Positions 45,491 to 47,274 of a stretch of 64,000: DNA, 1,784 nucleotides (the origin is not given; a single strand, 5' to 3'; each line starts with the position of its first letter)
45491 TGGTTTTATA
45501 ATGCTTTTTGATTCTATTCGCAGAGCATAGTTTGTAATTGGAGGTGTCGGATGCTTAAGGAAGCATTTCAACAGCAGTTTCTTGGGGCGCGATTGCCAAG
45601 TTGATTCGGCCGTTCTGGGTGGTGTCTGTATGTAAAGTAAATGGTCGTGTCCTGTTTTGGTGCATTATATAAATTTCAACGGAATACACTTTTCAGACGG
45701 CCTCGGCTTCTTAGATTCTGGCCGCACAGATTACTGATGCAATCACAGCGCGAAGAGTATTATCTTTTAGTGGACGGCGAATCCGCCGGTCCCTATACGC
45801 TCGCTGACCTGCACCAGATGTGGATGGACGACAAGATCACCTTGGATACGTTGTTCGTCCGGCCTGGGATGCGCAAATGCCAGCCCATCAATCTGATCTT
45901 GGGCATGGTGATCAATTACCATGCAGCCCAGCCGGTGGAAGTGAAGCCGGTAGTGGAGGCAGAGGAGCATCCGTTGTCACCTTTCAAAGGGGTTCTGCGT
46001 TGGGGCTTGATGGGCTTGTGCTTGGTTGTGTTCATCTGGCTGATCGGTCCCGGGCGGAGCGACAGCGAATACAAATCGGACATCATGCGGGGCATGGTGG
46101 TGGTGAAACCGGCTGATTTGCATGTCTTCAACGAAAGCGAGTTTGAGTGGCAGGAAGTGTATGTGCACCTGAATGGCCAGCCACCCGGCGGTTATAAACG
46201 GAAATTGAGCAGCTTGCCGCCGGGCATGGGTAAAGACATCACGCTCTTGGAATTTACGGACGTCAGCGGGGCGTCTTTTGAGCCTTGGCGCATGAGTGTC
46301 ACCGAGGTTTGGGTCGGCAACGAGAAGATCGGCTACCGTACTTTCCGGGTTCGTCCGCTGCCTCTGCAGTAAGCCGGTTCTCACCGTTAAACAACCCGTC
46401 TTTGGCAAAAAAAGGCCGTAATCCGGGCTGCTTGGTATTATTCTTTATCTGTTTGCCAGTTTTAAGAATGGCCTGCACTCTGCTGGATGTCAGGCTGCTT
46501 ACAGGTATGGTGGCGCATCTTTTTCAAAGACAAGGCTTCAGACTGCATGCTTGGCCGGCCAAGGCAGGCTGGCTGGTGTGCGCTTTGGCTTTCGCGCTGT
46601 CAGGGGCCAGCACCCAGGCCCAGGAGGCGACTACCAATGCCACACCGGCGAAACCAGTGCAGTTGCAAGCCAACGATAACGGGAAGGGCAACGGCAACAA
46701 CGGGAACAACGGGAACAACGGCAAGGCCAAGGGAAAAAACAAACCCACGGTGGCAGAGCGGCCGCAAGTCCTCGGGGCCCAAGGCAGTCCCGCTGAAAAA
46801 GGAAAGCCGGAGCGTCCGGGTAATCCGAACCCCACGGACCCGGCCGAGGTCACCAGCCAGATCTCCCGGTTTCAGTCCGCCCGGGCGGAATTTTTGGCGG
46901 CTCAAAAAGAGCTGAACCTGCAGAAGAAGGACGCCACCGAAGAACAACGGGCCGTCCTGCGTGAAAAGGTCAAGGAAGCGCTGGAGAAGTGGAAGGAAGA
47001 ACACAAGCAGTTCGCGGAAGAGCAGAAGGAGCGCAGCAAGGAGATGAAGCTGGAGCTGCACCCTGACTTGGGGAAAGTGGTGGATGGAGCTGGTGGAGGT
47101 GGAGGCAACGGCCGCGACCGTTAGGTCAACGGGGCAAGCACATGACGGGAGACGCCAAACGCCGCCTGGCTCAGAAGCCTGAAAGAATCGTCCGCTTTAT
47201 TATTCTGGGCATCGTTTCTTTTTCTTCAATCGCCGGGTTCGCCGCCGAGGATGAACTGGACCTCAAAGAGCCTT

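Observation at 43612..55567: Inverted pair of paralogous pseudopilin/PilX-like modules bracketing a sensor and outer-membrane cassette, with no pilus machinery nearby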

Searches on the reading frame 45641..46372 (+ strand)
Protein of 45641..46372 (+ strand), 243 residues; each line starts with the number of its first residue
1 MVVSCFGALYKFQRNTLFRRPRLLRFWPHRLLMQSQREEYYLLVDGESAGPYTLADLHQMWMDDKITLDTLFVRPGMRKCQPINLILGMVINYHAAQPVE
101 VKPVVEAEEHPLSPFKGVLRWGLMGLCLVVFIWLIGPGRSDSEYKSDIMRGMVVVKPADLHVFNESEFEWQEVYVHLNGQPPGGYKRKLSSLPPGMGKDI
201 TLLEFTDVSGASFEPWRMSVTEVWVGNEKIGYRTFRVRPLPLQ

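Call 3: search_protein_families(library=pfam, proteins=[window:45641-46372:+], max_evalue=0.1)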
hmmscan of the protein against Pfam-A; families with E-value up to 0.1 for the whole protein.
window:45641-46372:+ (243 aa): 1 family
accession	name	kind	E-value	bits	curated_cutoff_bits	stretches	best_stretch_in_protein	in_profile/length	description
PF14237.11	GYF_2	-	3.3e-09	36.8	25.8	1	40-83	1-44/50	GYF domain 2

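Call 4: search_protein_families(library=ncbifam, proteins=[window:45641-46372:+], max_evalue=0.1)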
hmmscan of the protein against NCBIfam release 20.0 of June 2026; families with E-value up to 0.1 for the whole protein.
window:45641-46372:+ (243 aa): 1 family
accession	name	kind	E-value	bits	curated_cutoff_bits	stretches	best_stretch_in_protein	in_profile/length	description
NF033761.1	gliding_GltJ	equivalog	0.0088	15.2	450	1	36-85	146-195/671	adventurous gliding motility protein GltJ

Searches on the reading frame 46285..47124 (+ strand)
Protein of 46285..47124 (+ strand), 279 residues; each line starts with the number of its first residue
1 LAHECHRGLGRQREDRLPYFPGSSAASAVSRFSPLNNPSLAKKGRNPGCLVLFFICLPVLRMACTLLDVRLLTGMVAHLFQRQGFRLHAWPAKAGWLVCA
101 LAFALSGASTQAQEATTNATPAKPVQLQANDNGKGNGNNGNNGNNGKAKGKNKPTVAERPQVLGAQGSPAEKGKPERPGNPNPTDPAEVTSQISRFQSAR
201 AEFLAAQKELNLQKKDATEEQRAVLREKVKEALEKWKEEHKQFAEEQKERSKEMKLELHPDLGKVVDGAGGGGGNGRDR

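Call 3: search_protein_families(library=pfam, proteins=[window:46285-47124:+], max_evalue=0.1)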
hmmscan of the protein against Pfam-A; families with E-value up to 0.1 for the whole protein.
window:46285-47124:+ (279 aa): 1 family
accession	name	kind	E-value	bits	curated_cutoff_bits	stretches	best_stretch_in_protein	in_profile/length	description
PF10051.14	DUF2286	-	0.022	15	24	1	220-265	21-66/138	Uncharacterized protein conserved in archaea (DUF2286)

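Call 4: search_protein_families(library=ncbifam, proteins=[window:46285-47124:+], max_evalue=0.1)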
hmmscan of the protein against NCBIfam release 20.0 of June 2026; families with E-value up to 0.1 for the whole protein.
window:46285-47124:+ (279 aa): 3 families
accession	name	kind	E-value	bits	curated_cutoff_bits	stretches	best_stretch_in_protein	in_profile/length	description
NF043060.1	MAP_0585_fam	equivalog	0.0041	17.2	170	1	100-245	8-152/319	MAP_0585 family protein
TIGR00232.1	tktlase_bact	equivalog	0.008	14.6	682.25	1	147-251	226-327/654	transketolase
NF010761.0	PRK14164.1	equivalog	0.048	13.6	167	1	172-256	5-86/220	nucleotide exchange factor GrpE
